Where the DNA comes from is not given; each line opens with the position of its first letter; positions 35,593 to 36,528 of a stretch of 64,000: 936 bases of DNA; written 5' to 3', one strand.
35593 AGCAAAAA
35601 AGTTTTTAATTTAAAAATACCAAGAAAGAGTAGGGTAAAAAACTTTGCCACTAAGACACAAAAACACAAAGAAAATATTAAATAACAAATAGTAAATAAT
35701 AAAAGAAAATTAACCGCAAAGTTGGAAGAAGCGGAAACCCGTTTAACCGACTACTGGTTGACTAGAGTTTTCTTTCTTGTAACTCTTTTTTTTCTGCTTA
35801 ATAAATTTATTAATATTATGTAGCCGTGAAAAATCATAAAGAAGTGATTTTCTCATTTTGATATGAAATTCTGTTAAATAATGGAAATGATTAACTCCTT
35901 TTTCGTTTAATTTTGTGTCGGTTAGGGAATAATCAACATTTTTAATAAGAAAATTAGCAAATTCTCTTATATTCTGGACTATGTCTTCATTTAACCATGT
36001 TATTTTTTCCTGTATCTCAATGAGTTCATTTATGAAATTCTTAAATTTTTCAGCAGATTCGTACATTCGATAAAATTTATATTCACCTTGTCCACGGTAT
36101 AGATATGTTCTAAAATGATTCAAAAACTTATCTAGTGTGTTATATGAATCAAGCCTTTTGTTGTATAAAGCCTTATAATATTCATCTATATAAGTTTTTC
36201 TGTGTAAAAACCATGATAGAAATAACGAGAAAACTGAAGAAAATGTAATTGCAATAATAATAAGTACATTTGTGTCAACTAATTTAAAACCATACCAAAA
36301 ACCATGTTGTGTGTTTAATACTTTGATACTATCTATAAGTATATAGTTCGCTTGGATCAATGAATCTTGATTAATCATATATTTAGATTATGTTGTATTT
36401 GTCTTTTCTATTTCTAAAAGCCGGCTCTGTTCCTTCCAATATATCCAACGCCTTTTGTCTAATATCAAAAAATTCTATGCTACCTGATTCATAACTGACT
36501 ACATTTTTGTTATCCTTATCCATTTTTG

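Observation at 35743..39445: Candidate defence cassette: PHP nuclease/phosphoesterase fused to an SMC-like ABC ATPase, plus a tightly coupled unknown membrane-anchored protein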

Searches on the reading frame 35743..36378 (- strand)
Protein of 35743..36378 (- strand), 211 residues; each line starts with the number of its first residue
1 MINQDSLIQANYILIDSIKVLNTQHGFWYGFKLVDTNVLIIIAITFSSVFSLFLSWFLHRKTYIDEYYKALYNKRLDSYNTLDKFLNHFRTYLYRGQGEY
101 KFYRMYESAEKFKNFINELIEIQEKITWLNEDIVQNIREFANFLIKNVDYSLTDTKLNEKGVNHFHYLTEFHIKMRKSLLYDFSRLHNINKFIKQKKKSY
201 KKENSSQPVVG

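Call 3: search_protein_families(library=pfam, proteins=[window:35743-36378:-], max_evalue=0.1)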
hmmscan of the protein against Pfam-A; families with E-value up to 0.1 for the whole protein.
window:35743-36378:- (211 aa): 0 families

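Call 4: search_protein_families(library=padloc, proteins=[window:35743-36378:-], max_evalue=0.1)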
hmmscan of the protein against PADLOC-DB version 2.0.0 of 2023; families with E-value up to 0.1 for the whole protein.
window:35743-36378:- (211 aa): 1 family
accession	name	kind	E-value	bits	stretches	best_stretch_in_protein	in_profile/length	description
PDLC01970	CARF_TM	-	0.0056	15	1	20-204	11-116/179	-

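Call 5: search_protein_families(library=ncbifam, proteins=[window:35743-36378:-], max_evalue=0.1)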
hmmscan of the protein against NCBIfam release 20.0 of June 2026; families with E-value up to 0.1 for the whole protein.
window:35743-36378:- (211 aa): 0 families

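Call 8: search_protein_families(library=phrogs, proteins=[window:35743-36378:-], max_evalue=0.01)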
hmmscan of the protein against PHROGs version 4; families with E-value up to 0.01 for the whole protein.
window:35743-36378:- (211 aa): 0 families

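Call 15: find_homologous_proteins(query=window:35743-36378:-, max_evalue=0.001)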
Query window:35743-36378:- (211 aa): 1 proteins with E <= 0.001 among 100 candidates.
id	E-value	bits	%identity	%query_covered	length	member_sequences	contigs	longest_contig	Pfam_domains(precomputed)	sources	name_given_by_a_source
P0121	4.2e-133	460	100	100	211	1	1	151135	-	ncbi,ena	-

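Call 26: search_protein_representatives(protein=window:35743-36378:-)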
Query: 211 residues. Proteins with E-value up to 0.001 (for the whole library): 167; up to 1e-10: 22; up to 1e-30: 1. The best 150 are listed.
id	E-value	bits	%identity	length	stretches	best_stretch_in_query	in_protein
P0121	1.3e-133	459.5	100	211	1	1-211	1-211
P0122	7.4e-25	104.4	38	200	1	2-202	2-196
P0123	4.2e-24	102.0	29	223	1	4-198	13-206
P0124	8.2e-24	101.0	34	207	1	13-203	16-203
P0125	2.6e-21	92.9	32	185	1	14-197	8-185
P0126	3.5e-16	76.1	32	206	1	22-202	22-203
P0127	2.8e-15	73.2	27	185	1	41-200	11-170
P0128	1.4e-14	70.9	32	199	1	42-197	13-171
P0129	3.1e-13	66.5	28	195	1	44-204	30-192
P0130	3.6e-13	66.3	36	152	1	47-194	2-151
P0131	6.7e-13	65.4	29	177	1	39-199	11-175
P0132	8.8e-13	65.0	27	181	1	38-195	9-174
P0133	8.8e-13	65.0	27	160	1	52-197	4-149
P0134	2.9e-12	63.3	28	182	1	39-203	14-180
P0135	8.4e-12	61.8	27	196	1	39-197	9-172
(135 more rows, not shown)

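Call 31: find_encoding_contigs(protein=P0122, flank=8000, max_places=4)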
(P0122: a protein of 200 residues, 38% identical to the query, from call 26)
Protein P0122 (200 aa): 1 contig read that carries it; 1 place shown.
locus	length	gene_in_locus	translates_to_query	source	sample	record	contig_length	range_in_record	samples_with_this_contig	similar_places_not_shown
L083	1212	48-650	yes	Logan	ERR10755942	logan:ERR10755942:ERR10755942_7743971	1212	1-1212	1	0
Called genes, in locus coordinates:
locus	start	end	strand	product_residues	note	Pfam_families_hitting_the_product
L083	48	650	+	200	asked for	-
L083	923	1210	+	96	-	?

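Call 33: find_related_loci(query=A1, collection=viral_contigs, flank=8000)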
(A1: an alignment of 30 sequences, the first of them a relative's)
Query A1 (211 aa) in viral_contigs; peptide patterns used: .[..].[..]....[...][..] (x = any residue, [..] = any of these).
94 stretches matched a pattern; 13 encode a relative of the query (tblastn E <= 1e-3); 13 distinct loci.
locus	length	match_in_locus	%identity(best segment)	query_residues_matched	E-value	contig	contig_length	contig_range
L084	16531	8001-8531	26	38-201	7e-12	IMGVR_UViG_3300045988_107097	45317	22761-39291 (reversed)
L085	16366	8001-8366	30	34-150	5e-11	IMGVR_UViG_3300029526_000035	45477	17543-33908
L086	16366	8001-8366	30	34-150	5e-11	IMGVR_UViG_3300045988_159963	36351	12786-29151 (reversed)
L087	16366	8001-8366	30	34-150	1e-10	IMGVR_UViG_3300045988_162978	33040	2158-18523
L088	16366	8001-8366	30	34-150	2e-10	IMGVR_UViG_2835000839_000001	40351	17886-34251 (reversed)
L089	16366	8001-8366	30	34-150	2e-10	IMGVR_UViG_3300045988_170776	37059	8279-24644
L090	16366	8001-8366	30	34-150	1e-10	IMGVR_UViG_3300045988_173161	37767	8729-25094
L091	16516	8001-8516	24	38-202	1e-9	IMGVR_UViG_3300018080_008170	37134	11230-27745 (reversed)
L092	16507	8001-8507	25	14-171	3e-6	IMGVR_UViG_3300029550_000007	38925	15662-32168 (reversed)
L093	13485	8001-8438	23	14-149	4e-6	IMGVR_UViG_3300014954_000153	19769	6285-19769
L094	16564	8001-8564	21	33-198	5e-6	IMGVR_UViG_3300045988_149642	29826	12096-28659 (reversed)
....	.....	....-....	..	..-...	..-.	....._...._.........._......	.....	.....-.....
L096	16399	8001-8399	28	43-168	8e-6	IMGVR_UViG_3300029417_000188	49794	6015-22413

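Call 36: find_related_loci(query=A2, collection=metagenome_contigs, flank=8000)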
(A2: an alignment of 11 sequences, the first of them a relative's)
Query A2 (211 aa) in metagenome_contigs; peptide patterns used: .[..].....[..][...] (x = any residue, [..] = any of these).
484 stretches matched a pattern; 17 encode a relative of the query (tblastn E <= 1e-3); 17 distinct loci.
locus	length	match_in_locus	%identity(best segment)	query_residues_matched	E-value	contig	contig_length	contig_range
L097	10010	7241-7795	25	13-202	1e-16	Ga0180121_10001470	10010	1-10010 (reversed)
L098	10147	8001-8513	26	40-201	3e-15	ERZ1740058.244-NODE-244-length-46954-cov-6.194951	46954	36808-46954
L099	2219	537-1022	24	38-202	2e-14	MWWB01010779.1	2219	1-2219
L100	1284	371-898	22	39-210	4e-12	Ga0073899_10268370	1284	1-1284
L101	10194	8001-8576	25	40-211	2e-11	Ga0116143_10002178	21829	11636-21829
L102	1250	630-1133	23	38-198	8e-11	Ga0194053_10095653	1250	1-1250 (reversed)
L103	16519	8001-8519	25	36-197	1e-10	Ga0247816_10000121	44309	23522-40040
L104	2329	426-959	24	40-210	3e-10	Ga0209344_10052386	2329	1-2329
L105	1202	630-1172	23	32-202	4e-10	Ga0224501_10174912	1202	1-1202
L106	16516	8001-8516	24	38-202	7e-10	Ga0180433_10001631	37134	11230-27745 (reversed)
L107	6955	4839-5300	23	47-193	4e-8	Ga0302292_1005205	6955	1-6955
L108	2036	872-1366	23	31-196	5e-8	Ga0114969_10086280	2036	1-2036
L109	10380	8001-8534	26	28-194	1e-6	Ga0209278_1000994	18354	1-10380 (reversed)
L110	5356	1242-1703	25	41-194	1e-6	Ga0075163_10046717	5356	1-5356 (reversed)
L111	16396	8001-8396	25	40-169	9e-6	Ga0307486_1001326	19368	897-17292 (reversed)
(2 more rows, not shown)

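Call 41: search_protein_families(library=pfam, proteins=[L097:1783-5616:+, L098:6162-7973:+, L098:2543-5005:+, L101:6008-7594:+, L101:4676-5995:+, L109:4210-7968:+, L109:1659-4082:+, L107:3492-4736:+, L103:6830-7822:+, L110:423-1205:+], max_evalue=0.001)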
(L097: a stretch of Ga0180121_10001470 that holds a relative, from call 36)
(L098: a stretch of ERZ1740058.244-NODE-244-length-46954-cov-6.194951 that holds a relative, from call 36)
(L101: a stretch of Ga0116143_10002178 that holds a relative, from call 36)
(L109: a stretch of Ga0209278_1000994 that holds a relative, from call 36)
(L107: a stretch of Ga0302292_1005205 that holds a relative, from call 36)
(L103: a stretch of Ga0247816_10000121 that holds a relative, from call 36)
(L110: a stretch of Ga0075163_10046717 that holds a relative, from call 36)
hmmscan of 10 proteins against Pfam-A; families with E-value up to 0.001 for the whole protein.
L097:1783-5616:+ (1277 aa): 5 families
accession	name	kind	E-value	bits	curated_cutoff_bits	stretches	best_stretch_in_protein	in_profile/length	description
PF23653.1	DUF7149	-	9.7e-90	300.7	27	1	8-245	3-239/239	Domain of unknown function (DUF7149)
PF25120.1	DUF7814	-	2.8e-85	286.1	27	1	246-471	1-228/228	Domain of unknown function (DUF7814)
PF07669.17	Eco57I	-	4.7e-41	141.2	25.3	1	645-947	1-171/171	Eco57I restriction-modification methylase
PF12950.13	TaqI_C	-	1.3e-11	45.3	26.5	1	1103-1219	18-118/118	TaqI-like C-terminal specificity domain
PF20473.4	MmeI_Mtase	-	8.2e-06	25.6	27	1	537-579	7-49/259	MmeI, DNA-methyltransferase domain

L098:6162-7973:+ (603 aa): 3 families
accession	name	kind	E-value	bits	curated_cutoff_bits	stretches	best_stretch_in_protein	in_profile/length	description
PF05199.19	GMC_oxred_C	-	8.8e-18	65.6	24.6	1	467-586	1-138/139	GMC oxidoreductase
PF00732.25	GMC_oxred_N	-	1.3e-10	41.9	23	1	206-355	54-202/218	GMC oxidoreductase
PF01266.30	DAO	-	4.4e-06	26.9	27.9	1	47-80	1-34/353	FAD dependent oxidoreductase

L098:2543-5005:+ (820 aa): 2 families
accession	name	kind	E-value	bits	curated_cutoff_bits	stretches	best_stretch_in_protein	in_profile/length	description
PF02687.27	FtsX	-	6.1e-27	94.5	25.5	2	700-813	2-120/120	FtsX-like permease C-terminal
PF12704.14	MacB_PCD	-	4.3e-20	73.3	27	1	20-207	1-172/207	MacB-like periplasmic core domain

L101:6008-7594:+ (528 aa): 1 family
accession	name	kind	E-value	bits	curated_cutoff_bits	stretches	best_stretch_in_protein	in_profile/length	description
PF18962.6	Por_Secre_tail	-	9.5e-16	58.3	27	1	453-525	1-75/75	Secretion system C-terminal sorting domain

L101:4676-5995:+ (439 aa): 1 family
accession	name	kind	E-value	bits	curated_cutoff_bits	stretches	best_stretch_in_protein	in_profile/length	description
PF00211.25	Guanylate_cyc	-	4.2e-56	189.9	21.9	1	244-427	2-182/183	Adenylate and Guanylate cyclase catalytic domain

L109:4210-7968:+ (1252 aa): 6 families
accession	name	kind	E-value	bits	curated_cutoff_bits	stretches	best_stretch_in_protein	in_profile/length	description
PF23653.1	DUF7149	-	1.6e-101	339.2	27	1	3-241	2-239/239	Domain of unknown function (DUF7149)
PF25120.1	DUF7814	-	2.6e-96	322.2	27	1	242-470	1-228/228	Domain of unknown function (DUF7814)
PF07669.17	Eco57I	-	3.8e-45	154.5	25.3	1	630-923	1-171/171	Eco57I restriction-modification methylase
PF12950.13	TaqI_C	-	1.6e-16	61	26.5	1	1042-1198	1-117/118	TaqI-like C-terminal specificity domain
PF20473.4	MmeI_Mtase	-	9.4e-10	38.5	27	1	541-734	18-169/259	MmeI, DNA-methyltransferase domain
PF02384.22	N6_Mtase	-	3.7e-08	33.5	20.4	1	783-933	86-228/311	N-6 DNA Methylase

L109:1659-4082:+ (807 aa): 4 families
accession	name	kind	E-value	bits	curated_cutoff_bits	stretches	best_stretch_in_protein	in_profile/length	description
PF04326.19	SLFN_AlbA_2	-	1.7e-14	54.8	25.3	1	26-165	1-116/118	Schlafen, AlbA_2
PF00931.28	NB-ARC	-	1.6e-09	37.8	23.5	1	203-349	7-137/248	NB-ARC domain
PF24883.2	NPHP3_N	-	0.00049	20.8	24.8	0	209-337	17-149/164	Nephrocystin 3, N-terminal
PF05729.18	NACHT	-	0.00095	19.5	26.7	0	215-326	2-94/167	NACHT domain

L107:3492-4736:+ (414 aa): 2 families
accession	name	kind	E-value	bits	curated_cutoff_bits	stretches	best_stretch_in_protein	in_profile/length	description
PF09603.15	Fib_succ_major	-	1.3e-34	120.6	33.9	1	247-413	1-187/187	Fibrobacter succinogenes major domain (Fib_succ_major)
PF16974.11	NAR2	-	2.7e-07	30.7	26.6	0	189-229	88-130/142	High-affinity nitrate transporter accessory, Ig-like domain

L103:6830-7822:+ (330 aa): 1 family
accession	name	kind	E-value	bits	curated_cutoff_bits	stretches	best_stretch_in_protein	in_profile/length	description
PF05708.18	Peptidase_C92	-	1e-06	29.4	27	1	12-153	4-136/166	Permuted papain-like amidase enzyme, YaeF/YiiX, C92 family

L110:423-1205:+ (260 aa): 0 families

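Call 42: search_protein_families(library=phrogs, proteins=[L085:7995-8690:+, L085:8887-9384:+, L085:9387-10736:+, L085:6963-7439:+, L092:8070-8621:+, L092:8793-9281:+, L092:9265-11181:+, L092:7524-7931:+, L084:7974-8537:+, L084:9299-10726:+], max_evalue=0.001)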
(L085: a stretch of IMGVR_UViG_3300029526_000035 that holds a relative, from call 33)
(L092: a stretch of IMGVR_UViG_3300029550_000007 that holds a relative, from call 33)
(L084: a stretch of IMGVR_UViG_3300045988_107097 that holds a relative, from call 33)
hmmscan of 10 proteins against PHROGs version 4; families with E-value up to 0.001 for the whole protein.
L085:7995-8690:+ (231 aa): 0 families

L085:8887-9384:+ (165 aa): 1 family
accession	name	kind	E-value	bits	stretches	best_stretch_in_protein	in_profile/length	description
phrog_6299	-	head and packaging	1.5e-24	88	1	5-146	5-160/193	terminase small subunit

L085:9387-10736:+ (449 aa): 7 families
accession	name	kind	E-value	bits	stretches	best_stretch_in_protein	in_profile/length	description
phrog_979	-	head and packaging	1.2e-167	560.5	1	2-444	150-603/642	terminase large subunit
phrog_9526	-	head and packaging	5.8e-52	177.8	1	2-254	7-269/280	terminase large subunit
phrog_12171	-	head and packaging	1.3e-36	126.1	1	351-444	6-99/110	terminase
phrog_9453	-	head and packaging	6.1e-27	95.7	1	253-444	1-214/233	terminase large subunit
phrog_38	-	head and packaging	3.4e-21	76.6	1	257-442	520-705/760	terminase large subunit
phrog_2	-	head and packaging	1.1e-09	38.6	1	5-440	266-592/807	terminase large subunit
phrog_5573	-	head and packaging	1.8e-05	25.3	1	313-438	108-232/250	terminase large subunit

L085:6963-7439:+ (158 aa): 1 family
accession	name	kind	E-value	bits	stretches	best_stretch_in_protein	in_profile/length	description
phrog_36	-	transcription regulation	9.1e-13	49.3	1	1-153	44-191/220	transcriptional regulator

L092:8070-8621:+ (183 aa): 0 families

L092:8793-9281:+ (162 aa): 1 family
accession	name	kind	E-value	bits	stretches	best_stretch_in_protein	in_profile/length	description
phrog_57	-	head and packaging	4.3e-27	96.2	1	13-159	14-180/199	terminase small subunit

L092:9265-11181:+ (638 aa): 9 families
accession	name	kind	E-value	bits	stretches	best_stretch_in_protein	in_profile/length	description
phrog_15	-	head and packaging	8.2e-222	741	1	10-600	343-932/1330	terminase large subunit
phrog_15657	-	unknown function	9.4e-36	124.5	1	298-508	21-229/230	-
phrog_21311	-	head and packaging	8.1e-33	115.1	1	101-308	1-205/218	terminase large subunit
phrog_16406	-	unknown function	3.9e-32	112.7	1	306-597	107-389/601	-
phrog_675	-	head and packaging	9.3e-32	111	1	11-350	11-330/576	terminase large subunit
phrog_3028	-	unknown function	6.9e-22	79.3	1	423-590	1-158/203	-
phrog_3925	-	head and packaging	4e-19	69.8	1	12-127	27-143/150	terminase large subunit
phrog_4145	-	head and packaging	6.2e-18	65.9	1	10-197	13-202/209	terminase large subunit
phrog_12876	-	head and packaging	6.1e-06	27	1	103-253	2-138/235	terminase large subunit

L092:7524-7931:+ (135 aa): 2 families
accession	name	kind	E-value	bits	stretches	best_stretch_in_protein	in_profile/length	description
phrog_36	-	transcription regulation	3.1e-08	34.5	1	15-131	52-168/220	transcriptional regulator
phrog_248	-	transcription regulation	8.1e-08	33.5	1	15-133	21-120/161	transcriptional activator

L084:7974-8537:+ (187 aa): 0 families

L084:9299-10726:+ (475 aa): 5 families
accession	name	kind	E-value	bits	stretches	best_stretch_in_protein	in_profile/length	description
phrog_30251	-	head and packaging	3.7e-223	744.1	1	1-450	1-450/799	terminase large subunit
phrog_38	-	head and packaging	2.7e-94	318.3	1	7-469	260-712/760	terminase large subunit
phrog_4758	-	head and packaging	8.8e-60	203.1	1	3-246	2-242/243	terminase large subunit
phrog_5573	-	head and packaging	8.4e-58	196.7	1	229-466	9-240/250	terminase large subunit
phrog_8148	-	head and packaging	3.9e-26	92.1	1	5-64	4-64/64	terminase small subunit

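Call 56: predict_structure(alignment_id=A1)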
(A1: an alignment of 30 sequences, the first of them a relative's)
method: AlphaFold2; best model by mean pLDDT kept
length: 211 residues; sequences in the alignment: 30
mean_pLDDT: 90.7   pTM: 0.72
mean pLDDT of the five models: 90.7, 89.3, 89.0, 88.1, 87.9
residues with pLDDT >= 90: 160; 70-90: 32; 50-70: 16; < 50: 3
segments of 3 or more residues with pLDDT < 50: none
pLDDT, mean of each block of 10 residues (from residue 1): 73 76 55 70 95 96 96 97 98 92 98 98 97 97 96 96 98 98 96 94 89 77
secondary structure, 60 per line:
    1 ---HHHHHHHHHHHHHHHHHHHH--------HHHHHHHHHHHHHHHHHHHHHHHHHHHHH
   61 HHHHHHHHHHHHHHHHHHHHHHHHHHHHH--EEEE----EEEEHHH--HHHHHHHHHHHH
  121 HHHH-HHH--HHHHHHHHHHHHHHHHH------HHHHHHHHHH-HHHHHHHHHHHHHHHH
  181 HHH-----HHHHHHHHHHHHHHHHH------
elements in order: H4-23 H32-89 E92-95 E100-103 H109-124 H131-147 H154-163 H165-183 H189-205

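Call 60: fold_search(model_id=the predicted structure, library=pdb)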
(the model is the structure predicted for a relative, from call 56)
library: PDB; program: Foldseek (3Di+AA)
matches with E <= 10: 137; with E <= 0.001: 0
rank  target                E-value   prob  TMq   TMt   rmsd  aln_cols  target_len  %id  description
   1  7bml_D                8.5e-01  0.41  0.35  0.42  12.1       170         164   16  Crystal structure of outer surface protein C (OspC) from Borrelia burgdorferi (released 2021-02-10)
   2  1g5z                  1.1e+00  0.28  0.31  0.38  11.6       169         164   14  CRYSTAL STRUCTURE OF LYME DISEASE ANTIGEN OUTER SURFACE PROTEIN C (OSPC) FROM BORRELIA BURGDORFERI STRAIN N40 (released 2001-04-04)
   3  2lfd_MODEL_1_A        1.1e+00  0.25  0.26  0.41   8.2       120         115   11  Solution NMR structure of Diiron protein in presence of 2 eq Zn2+, Northeast Structural Genomics Consortium Ta (released 2011-08-24)
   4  8j46                  1.2e+00  0.15  0.27  0.18   9.0       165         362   14  Human Consensus Olfactory Receptor OR52c in apo state, OR52c-bRIL (released 2023-12-20)
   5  6tug_G                1.4e+00  0.07  0.18  0.11  23.4       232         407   15  Enterococcus italicus Csm6 bound to cyclic hexa-2'-fluoro-hexa-dAMP (released 2020-02-26)
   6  4llc_B                1.6e+00  0.28  0.29  0.45   6.9       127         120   11  The crystal structure of R60E mutant of the histidine kinase (KinB) sensor domain from Pseudomonas aeruginosa PA01 (released 2013-08-07)
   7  8zmg_B                1.8e+00  0.20  0.23  0.14   9.1       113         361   10  Crystal structure of an inverse agonist antipsychotic drug pimavanserin-bound 5-HT2A (released 2024-08-28)
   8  7uj2_B                2.0e+00  0.25  0.32  0.39   7.3       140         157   12  OspC Type B (released 2023-04-05)
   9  1yjg_D                2.1e+00  0.15  0.27  0.33   8.0       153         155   10  Variable Small Protein 1 of Borrelia turicatae (VspA or Vsp1) (released 2006-01-24)
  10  5xsd_L                2.2e+00  0.16  0.28  0.42   5.8       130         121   12  XylFII-LytSN complex mutant - D103A (released 2017-08-02)
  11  2b0h_MODEL_1_A        2.4e+00  0.15  0.26  0.36   8.8       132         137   14  Solution structure of VBS3 fragment of talin (released 2006-01-17)
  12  9j05_A                2.4e+00  0.12  0.27  0.18   9.6       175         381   19  Apo state purinergic receptor P2Y14-BRIL/PPTN/1B3 Fab-4/9Glue (released 2025-08-06)
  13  5uen_B                2.4e+00  0.08  0.20  0.12  14.1       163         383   10  Crystal structure of the human adenosine A1 receptor A1AR-bRIL in complex with the covalent antagonist DU172 at 3.2A r (released 2017-03-01)
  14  1yjg_A                2.5e+00  0.13  0.26  0.32   8.4       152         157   10  Variable Small Protein 1 of Borrelia turicatae (VspA or Vsp1) (released 2006-01-24)
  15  8j9o_A                2.5e+00  0.12  0.24  0.14   7.8       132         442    9  Cryo-EM structure of inactive FZD1 (released 2024-01-17)
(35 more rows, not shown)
